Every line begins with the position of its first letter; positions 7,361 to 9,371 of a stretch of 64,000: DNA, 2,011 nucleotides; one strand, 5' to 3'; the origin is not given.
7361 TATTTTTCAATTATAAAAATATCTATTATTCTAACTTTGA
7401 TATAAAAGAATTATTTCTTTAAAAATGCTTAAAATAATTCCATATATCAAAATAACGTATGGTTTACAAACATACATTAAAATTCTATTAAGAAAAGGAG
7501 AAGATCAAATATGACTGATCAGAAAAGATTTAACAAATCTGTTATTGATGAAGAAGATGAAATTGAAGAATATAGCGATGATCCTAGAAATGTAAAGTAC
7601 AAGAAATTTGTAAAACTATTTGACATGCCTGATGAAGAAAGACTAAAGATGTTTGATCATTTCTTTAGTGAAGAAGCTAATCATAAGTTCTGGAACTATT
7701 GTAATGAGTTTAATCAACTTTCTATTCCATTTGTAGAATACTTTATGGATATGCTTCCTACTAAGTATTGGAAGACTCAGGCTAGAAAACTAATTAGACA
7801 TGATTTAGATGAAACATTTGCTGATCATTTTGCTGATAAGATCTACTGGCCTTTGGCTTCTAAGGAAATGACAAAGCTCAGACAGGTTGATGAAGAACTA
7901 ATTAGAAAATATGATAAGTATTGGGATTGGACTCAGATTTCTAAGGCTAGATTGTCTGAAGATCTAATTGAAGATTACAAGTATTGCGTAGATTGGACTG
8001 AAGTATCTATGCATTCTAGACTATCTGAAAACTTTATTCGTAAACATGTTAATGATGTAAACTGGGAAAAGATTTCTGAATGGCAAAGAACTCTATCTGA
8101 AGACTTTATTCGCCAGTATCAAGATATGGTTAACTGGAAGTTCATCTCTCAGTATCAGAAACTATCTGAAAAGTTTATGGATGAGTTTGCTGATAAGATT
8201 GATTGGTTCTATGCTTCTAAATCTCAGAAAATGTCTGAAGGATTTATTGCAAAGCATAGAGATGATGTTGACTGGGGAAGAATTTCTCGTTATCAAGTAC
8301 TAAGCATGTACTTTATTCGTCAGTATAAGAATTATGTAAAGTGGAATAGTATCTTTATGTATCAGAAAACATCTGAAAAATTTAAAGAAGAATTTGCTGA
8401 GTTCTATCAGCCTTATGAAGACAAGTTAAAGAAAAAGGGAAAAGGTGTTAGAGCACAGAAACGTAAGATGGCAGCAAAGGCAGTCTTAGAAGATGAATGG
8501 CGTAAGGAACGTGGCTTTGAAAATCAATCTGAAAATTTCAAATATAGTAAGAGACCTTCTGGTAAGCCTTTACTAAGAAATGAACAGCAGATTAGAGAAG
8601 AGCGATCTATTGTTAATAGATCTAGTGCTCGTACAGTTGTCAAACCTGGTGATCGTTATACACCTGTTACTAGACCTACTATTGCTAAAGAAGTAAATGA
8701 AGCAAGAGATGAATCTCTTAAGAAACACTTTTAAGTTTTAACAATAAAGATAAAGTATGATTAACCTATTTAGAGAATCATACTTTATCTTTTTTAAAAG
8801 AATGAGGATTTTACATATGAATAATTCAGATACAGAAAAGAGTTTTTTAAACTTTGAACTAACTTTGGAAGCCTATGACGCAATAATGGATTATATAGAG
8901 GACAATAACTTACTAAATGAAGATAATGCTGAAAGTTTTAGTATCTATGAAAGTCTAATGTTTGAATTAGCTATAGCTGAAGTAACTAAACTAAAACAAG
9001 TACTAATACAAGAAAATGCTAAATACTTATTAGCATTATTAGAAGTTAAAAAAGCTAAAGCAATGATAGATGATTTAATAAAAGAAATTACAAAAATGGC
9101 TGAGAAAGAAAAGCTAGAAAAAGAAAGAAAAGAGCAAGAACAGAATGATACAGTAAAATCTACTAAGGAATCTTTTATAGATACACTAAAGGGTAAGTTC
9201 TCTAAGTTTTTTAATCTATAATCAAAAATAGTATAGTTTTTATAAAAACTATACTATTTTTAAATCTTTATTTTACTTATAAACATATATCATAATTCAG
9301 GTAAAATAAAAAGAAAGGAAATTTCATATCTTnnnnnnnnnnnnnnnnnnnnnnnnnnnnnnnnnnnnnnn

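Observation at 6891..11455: Paralogous family of Trp-bracketed ~27-aa tandem-repeat proteins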

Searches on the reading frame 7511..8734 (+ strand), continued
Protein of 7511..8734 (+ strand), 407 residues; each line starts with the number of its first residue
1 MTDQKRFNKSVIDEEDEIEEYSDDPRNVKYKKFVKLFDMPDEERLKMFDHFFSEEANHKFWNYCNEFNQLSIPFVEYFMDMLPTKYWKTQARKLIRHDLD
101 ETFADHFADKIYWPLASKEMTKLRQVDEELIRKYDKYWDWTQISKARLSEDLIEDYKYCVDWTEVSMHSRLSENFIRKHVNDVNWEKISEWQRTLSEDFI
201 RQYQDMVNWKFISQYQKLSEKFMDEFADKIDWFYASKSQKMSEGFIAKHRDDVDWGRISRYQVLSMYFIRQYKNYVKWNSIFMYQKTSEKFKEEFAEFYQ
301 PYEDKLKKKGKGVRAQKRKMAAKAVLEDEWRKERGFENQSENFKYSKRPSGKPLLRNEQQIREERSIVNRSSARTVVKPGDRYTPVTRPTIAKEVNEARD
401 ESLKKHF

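Call 49: search_protein_families(library=pfam, proteins=[P0123, P0136, P0256, P0218, P0134, P0147, P0124, P0135, P0137], max_evalue=0.001)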
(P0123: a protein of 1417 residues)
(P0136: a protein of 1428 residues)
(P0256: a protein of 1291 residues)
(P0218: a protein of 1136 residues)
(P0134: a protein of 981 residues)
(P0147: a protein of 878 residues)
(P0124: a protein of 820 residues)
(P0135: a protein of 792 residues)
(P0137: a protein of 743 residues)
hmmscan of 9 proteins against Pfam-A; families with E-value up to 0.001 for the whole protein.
P0123 (1417 aa): 0 families

P0136 (1428 aa): 1 family
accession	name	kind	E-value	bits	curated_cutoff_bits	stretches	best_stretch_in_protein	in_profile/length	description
PF05043.19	Mga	-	3.9e-07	31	21.1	0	719-752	29-62/87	Mga helix-turn-helix domain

P0256 (1291 aa): 2 families
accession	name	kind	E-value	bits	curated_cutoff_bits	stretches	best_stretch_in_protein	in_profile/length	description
PF00069.31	Pkinase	-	5.3e-09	36.3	31.7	1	42-236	10-192/263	Protein kinase domain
PF02454.21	Sigma_1s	-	3.6e-07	30.6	21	0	1048-1109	17-77/116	Sigma 1s protein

P0218 (1136 aa): 1 family
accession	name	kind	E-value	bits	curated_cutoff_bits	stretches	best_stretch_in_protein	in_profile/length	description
PF03118.21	RNA_pol_A_CTD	-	1.3e-05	25.2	23.8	1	961-1011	7-57/67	Bacterial RNA polymerase, alpha chain C terminal domain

P0134 (981 aa): 0 families

P0147 (878 aa): 0 families

P0124 (820 aa): 1 family
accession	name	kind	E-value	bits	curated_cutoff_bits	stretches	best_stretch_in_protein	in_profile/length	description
PF12306.14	PixA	-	3.9e-05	24.4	21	0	67-118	23-76/165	Inclusion body protein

P0135 (792 aa): 0 families

P0137 (743 aa): 1 family
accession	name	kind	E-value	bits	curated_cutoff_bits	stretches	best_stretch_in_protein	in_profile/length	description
PF21291.3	CYNS_N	-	0.00017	21.9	27.1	0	457-491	2-33/69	Cyanate hydratase, N-terminal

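Call 50: find_encoding_contigs(protein=P0045, flank=8000, max_places=2)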
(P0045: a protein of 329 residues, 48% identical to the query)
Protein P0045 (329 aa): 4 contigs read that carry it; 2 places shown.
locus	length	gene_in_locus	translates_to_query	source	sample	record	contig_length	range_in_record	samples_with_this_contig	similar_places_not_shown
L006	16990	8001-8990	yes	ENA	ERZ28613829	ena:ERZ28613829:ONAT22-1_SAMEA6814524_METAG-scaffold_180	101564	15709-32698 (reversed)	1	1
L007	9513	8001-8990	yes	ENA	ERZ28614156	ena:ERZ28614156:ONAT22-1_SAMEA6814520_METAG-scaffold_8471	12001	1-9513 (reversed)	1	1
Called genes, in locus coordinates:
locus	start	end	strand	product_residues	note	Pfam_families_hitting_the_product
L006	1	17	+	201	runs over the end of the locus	-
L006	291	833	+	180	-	-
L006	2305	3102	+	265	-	-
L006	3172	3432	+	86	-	-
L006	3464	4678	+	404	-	-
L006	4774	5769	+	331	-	-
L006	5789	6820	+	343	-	-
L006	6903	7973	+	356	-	-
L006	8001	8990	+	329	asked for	-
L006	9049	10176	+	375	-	-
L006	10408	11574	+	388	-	-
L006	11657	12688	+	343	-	-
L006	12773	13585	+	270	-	-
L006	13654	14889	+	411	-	-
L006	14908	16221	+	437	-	-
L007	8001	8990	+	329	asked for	-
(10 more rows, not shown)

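Call 51: find_encoding_contigs(protein=P0071, flank=8000, max_places=2)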
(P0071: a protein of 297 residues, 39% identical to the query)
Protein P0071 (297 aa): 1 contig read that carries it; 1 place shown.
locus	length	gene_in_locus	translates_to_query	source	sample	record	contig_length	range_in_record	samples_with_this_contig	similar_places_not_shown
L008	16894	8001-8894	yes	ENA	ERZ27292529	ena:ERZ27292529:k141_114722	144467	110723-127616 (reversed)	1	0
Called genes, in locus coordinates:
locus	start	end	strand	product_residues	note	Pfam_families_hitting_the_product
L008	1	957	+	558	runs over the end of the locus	-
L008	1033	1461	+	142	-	-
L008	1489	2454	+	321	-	-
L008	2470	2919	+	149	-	-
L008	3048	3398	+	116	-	-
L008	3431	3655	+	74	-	-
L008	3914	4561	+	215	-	-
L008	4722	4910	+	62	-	-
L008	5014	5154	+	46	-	-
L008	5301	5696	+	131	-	PF12728:HTH_17 (weak), PF13411:MerR_1, PF00376:MerR, PF00239:Resolvase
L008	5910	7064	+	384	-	PF12323:HTH_OrfB_IS605, PF01385:OrfB_IS605, PF07282:Cas12f1-like_TNB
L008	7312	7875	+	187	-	-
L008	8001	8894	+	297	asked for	-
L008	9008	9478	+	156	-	-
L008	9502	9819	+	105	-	PF12824:MRP-L20 (weak)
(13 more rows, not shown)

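Call 68: get_annotated_region(hit=H2, flank=4000)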
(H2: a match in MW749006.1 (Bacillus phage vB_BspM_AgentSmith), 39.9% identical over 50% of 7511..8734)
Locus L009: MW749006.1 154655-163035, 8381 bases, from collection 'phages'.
description: Bacillus phage vB_BspM_AgentSmith, complete genome.
organism: Bacillus phage vB_BspM_AgentSmith (NCBI taxid 2836110)
taxonomy: Viruses; Duplodnaviria; Heunggongvirae; Uroviricota; Caudoviricetes
host: Bacillus sp; source: North Davis; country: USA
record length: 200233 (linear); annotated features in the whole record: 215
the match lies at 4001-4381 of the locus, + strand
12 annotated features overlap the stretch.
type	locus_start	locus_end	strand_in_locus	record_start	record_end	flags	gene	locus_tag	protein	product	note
CDS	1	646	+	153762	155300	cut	-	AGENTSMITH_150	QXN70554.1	putative DnaB helicase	-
CDS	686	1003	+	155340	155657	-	-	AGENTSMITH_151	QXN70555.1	putative lytic murein transglycosylase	-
CDS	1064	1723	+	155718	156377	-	-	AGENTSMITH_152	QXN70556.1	hypothetical protein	-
CDS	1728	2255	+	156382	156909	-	-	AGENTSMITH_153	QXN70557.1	hypothetical protein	-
CDS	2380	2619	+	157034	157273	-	-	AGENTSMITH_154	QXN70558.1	hypothetical protein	-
CDS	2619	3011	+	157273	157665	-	-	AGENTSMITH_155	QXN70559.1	hypothetical protein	-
CDS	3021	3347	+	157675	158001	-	-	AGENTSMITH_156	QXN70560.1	hypothetical protein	-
CDS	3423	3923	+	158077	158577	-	-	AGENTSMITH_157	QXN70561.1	hypothetical protein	-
CDS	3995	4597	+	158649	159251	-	-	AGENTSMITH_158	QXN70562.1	putative oligoendopeptidase F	-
CDS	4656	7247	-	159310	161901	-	-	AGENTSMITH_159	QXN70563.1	putative virion structural protein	-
CDS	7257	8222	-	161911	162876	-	-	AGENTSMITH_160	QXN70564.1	putative virion structural protein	-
CDS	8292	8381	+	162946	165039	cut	-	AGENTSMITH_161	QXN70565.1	putative tail sheath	-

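Call 69: get_annotated_region(hit=H6, flank=5000)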
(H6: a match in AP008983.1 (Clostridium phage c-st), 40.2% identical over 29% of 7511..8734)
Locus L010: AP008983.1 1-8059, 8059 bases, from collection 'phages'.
description: Clostridium phage c-st genomic DNA, complete genome.
organism: Clostridium phage c-st (NCBI taxid 12336)
taxonomy: Viruses; Duplodnaviria; Heunggongvirae; Uroviricota; Caudoviricetes
host: Clostridium botulinum type C strain C-Stockholm; source: -; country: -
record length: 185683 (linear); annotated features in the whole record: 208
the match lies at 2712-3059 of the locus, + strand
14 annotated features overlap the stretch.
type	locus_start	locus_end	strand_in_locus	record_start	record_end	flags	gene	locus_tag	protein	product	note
repeat_region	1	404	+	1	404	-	-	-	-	-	terminal direct repeat (TDR)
CDS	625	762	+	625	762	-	-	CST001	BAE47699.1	hypothetical protein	-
CDS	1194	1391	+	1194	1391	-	-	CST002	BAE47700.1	hypothetical protein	-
CDS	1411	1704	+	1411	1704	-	-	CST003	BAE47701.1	hypothetical protein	-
CDS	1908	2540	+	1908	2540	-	-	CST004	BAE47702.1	hypothetical protein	-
CDS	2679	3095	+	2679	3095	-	-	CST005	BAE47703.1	conserved hypothetical protein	tryptophan repeat gene family protein, similar to tryptophan repeat gene family proteins, e.g., ...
CDS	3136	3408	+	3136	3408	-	-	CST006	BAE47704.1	conserved hypothetical protein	tryptophan repeat gene, similar to tryptophan repeat gene family proteins, e.g., (gi|9631532|ref|NP_048098.1|) ...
mobile_element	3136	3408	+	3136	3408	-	-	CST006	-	insertion sequence:ISCbt1-a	-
CDS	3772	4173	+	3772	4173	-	-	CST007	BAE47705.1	putative IS transposase (OrfA)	similar to transposase-related proteins, e.g., (gi|28373148|ref|NP_783747.1|) [Clostridium tetani] percent identity 44 ...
CDS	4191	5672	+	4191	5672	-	-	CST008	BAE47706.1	putative IS transposase (OrfB)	similar to hypothetical protein (pXO1-20) [Bacillus anthracis str. A2012] (gi|10956267|ref|NP_052716.1|) percent ...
CDS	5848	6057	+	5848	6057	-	-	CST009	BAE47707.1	hypothetical protein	-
CDS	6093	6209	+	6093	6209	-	-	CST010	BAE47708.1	hypothetical protein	-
CDS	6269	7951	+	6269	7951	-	-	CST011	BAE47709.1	putative type I site-specific deoxyribonuclease, M subunit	similar to type I site-specific deoxyribonuclease M subunits, e.g., (gi|15926109|ref|NP_373642.1|) percent identity 23 ...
CDS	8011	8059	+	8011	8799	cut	-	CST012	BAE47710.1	putative antirepressor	B. subtilis phage SP beta YoqD-homolog, similar to antirepressors, e.g., (gi|29376548|ref|NP_815702.1|) [Enterococcus ...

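Call 73: search_protein_families(library=padloc, proteins=[window:7511-8734:+, P0032, P0009], max_evalue=0.01)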
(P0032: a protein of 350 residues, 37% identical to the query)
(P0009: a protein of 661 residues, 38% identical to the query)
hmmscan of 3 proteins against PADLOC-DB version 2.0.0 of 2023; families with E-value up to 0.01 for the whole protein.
window:7511-8734:+ (407 aa): 0 families

P0032 (350 aa): 0 families

P0009 (661 aa): 0 families

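Call 75: find_related_loci(query=A1, collection=viral_contigs, flank=10000)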
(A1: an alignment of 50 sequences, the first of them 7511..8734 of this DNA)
Query A1 (407 aa) in viral_contigs; peptide patterns used: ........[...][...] (x = any residue, [..] = any of these).
254 stretches matched a pattern; 227 encode a relative of the query (tblastn E <= 1e-3); the best 80 are kept; 71 distinct loci.
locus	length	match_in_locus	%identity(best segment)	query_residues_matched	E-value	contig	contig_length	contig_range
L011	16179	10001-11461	48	61-302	2e-44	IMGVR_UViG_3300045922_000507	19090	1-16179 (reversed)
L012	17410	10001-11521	43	46-298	3e-44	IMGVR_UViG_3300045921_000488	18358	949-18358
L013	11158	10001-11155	43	46-298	5e-44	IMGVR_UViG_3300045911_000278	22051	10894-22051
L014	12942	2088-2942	41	46-297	9e-44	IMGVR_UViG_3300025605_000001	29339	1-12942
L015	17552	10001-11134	39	46-297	1e-42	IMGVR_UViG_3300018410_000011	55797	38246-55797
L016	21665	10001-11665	41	46-317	1e-42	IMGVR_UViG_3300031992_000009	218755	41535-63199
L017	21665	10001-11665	41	46-317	1e-42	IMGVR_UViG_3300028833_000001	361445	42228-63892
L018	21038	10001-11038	39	43-297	6e-42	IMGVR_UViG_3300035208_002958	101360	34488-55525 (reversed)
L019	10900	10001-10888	42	46-304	4e-42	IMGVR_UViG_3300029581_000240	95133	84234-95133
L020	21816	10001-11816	46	46-304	5e-42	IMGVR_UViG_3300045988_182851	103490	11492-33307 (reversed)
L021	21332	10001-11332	45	46-302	1e-41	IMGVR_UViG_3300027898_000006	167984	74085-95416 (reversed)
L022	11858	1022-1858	40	98-350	2e-41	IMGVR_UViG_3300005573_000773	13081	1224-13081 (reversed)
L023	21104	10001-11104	45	46-386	6e-41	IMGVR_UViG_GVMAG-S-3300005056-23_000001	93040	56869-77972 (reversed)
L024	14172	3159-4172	39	49-351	3e-40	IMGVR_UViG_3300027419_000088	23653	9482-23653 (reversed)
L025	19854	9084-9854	45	95-297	4e-40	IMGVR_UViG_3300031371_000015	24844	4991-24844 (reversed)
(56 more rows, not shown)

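Call 84: fold_search(model_id=the predicted structure, library=pdb)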
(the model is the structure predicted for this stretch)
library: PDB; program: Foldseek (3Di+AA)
matches with E <= 10: 72; with E <= 0.001: 0
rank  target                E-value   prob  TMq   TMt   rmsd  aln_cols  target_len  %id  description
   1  8pv6_CR               1.1e+00  0.09  0.20  0.17  28.0       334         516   15  Chaetomium thermophilum pre-60S State 3 - post-5S rotation with Rix1 complex with Foot - composite structure (released 2023-11-15)
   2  6dqj_A                1.3e+00  0.03  0.09  0.03  19.1       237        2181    8  Human type 3 1,4,5-inositol trisphosphate receptor in a ligand-free state (released 2018-08-01)
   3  4qn8_C                1.5e+00  0.07  0.11  0.19  11.7       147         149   11  The crystal structure of an effector protein VipE from Legionella pneumophila subsp. pneumophila str. Philadelphia 1 (released 2014-07-16)
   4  8rc4_a                1.5e+00  0.05  0.12  0.04  16.3       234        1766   10  Structure of Integrator-PP2A complex (released 2024-02-07)
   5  8qxd_N                1.8e+00  0.10  0.20  0.12  33.1       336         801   10  Cryo-EM structure of the cross-exon pre-B complex (released 2024-05-22)
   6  7xyw_A                2.5e+00  0.06  0.12  0.18  14.6       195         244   11  Crystal structure of ZYG11B bound to AFLH degron (released 2022-12-21)
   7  5cqs_C                2.5e+00  0.05  0.14  0.17  12.9       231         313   15  Dimerization of Elp1 is essential for Elongator complex assembly (released 2015-08-19)
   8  8tk8_A                2.9e+00  0.01  0.09  0.03  18.7       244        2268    8  Human Type 3 IP3 Receptor - Resting State (+IP3/ATP) (released 2023-11-08)
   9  7cgh_A                3.1e+00  0.04  0.13  0.15  17.1       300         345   11  Crystal Structure of PUF-8 in Complex with PBE-RNA (released 2021-07-07)
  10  9efq_D                3.2e+00  0.03  0.14  0.14  24.1       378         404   10  Cryo-EM structure of COP9 signalosome precatalytic state with neddylated cullin-2 (released 2025-12-03)
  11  7sn8_D                3.2e+00  0.03  0.12  0.12  19.0       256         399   14  Cryo-EM structure of Drosophila Integrator cleavage module (IntS4-IntS9-IntS11) in complex with IP6 (released 2022-10-12)
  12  6hiw_DJ               3.4e+00  0.07  0.16  0.19  11.8       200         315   12  Cryo-EM structure of the Trypanosoma brucei mitochondrial ribosome - This entry contains the complete small mitoribos (released 2018-09-26)
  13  5cqs_B                3.4e+00  0.04  0.16  0.18  12.7       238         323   11  Dimerization of Elp1 is essential for Elongator complex assembly (released 2015-08-19)
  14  9i05_Xh               3.6e+00  0.03  0.15  0.14  28.1       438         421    8  Cryo-EM structure of the large subunit of the mitochondrial ribosome from Toxoplasma gondii (released 2025-06-11)
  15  7ep1_B                3.6e+00  0.02  0.12  0.16  17.2       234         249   13  Crystal structure of ZYG11B bound to GFLH degron (released 2021-07-14)
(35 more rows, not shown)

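Call 92: find_related_loci(query=P0032, collection=genome_contigs, flank=5000)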
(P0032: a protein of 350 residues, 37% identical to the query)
Query P0032 (350 aa) in genome_contigs; peptide patterns used: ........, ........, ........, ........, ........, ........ (x = any residue, [..] = any of these).
25 stretches matched a pattern; 13 encode a relative of the query (tblastn E <= 1e-3); 13 distinct loci.
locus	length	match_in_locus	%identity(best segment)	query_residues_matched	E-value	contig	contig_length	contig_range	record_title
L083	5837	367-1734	43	1-350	5e-96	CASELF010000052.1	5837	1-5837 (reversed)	uncultured bacterium isolate CO.O54.metabat-bins.55 genome assembly, contig: CO.O54.metabat-bins.55.fa_k141_127083, whol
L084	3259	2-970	50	7-350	2e-93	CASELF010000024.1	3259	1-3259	uncultured bacterium isolate CO.O54.metabat-bins.55 genome assembly, contig: CO.O54.metabat-bins.55.fa_k141_8804714, who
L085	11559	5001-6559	57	2-233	1e-64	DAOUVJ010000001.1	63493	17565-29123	MAG TPA_asm: Promethearchaeota archaeon isolate CSMAG_846 CSMAG_846_k141_211170_length_63493_cov_14.0609, whole genome s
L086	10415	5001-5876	50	52-349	2e-72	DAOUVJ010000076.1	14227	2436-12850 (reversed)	MAG TPA_asm: Promethearchaeota archaeon isolate CSMAG_846 CSMAG_846_k141_1733499_length_14227_cov_14.2908, whole genome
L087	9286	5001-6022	64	11-234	5e-55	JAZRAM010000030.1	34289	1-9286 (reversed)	MAG: Bacilli bacterium isolate T1900045141_TC20190135.MAGScoT_cleanbin_000018 SGB_4920_k141_1258273, whole genome shotgu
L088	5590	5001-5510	63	31-232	2e-54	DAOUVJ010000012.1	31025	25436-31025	MAG TPA_asm: Promethearchaeota archaeon isolate CSMAG_846 CSMAG_846_k141_570668_length_31025_cov_13.4511, whole genome s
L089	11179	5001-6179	33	21-350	2e-54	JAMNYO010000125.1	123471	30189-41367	MAG: Bacteroidetes bacterium isolate Bin_28 Bin_28_scaffold_669, whole genome shotgun sequence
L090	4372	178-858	47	21-225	4e-43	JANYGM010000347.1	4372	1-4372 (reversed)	MAG: bacterium isolate 341R_metabinner_26_sub 341R_k141_271639, whole genome shotgun sequence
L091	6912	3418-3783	63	21-232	2e-39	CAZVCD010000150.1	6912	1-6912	MAG TPA_asm: uncultured Victivallales bacterium isolate binchicken_co49_16 genome assembly, contig: NODE_4409_length_691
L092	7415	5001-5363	59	23-225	3e-32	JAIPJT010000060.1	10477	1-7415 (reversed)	MAG: Victivallales bacterium isolate Tobar15.5-16.5m-G40 Tobar15-5-16-5m-C4734, whole genome shotgun sequence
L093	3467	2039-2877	57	3-231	2e-27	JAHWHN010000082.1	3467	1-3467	MAG: Candidatus Woesearchaeota archaeon isolate MP5_1_678 k127_28943235, whole genome shotgun sequence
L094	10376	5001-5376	69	4-227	1e-35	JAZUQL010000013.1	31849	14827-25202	MAG: Lachnospiraceae bacterium isolate T1900044858_TS20190324.MAGScoT_cleanbin_000006 SGB_3075_k141_866472, whole genome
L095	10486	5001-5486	35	12-259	4e-11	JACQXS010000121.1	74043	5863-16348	MAG: Candidatus Stahlbacteria bacterium isolate NC_groundwater_1521_Pr4_B-0.1um_38_3 SR1-18-B1_scaffold_704608, whole ge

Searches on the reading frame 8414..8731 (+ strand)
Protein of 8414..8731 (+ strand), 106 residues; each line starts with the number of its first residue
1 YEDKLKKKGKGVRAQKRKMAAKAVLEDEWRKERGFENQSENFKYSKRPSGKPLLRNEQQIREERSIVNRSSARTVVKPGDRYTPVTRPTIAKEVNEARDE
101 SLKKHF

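Call 62: search_protein_families(library=phrogs, proteins=[window:8414-8731:+], max_evalue=1)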
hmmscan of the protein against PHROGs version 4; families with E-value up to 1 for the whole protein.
seq(106 aa): 1 family
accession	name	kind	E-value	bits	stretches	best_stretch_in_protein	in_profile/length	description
phrog_14698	-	unknown function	0.3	12.2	1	15-99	113-197/264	-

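Call 63: find_homologous_proteins(query=window:8414-8731:+, max_evalue=0.01)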
Query seq(106 aa): 6 candidates shared short words with the query, none scored E <= 0.01.

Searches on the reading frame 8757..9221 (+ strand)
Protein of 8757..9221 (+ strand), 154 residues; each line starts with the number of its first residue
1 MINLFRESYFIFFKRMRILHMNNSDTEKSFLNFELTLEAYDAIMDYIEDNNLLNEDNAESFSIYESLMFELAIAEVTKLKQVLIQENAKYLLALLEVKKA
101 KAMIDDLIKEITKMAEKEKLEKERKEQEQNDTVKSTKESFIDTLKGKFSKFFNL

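Call 3: search_protein_families(library=pfam, proteins=[window:8757-9221:+], max_evalue=1)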
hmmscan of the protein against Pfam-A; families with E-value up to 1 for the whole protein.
window:8757-9221:+ (154 aa): 3 families
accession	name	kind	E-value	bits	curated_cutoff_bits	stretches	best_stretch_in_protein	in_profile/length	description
PF15008.12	DUF4518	-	0.025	14.2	27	1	18-152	21-141/271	Domain of unknown function (DUF4518)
PF05236.20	TAF4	-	0.032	14.4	33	1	98-137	102-142/262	Transcription initiation factor TFIID component TAF4 family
PF14307.12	Glyco_tran_WbsX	-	0.12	12.2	25.1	1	35-137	135-238/350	Glycosyltransferase WbsX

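Call 4: search_protein_families(library=phrogs, proteins=[window:8757-9221:+], max_evalue=0.1)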
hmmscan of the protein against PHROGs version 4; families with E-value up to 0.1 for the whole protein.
window:8757-9221:+ (154 aa): 1 family
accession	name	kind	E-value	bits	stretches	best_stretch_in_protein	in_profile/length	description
phrog_5825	-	unknown function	0.015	15.9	1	51-124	59-132/208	-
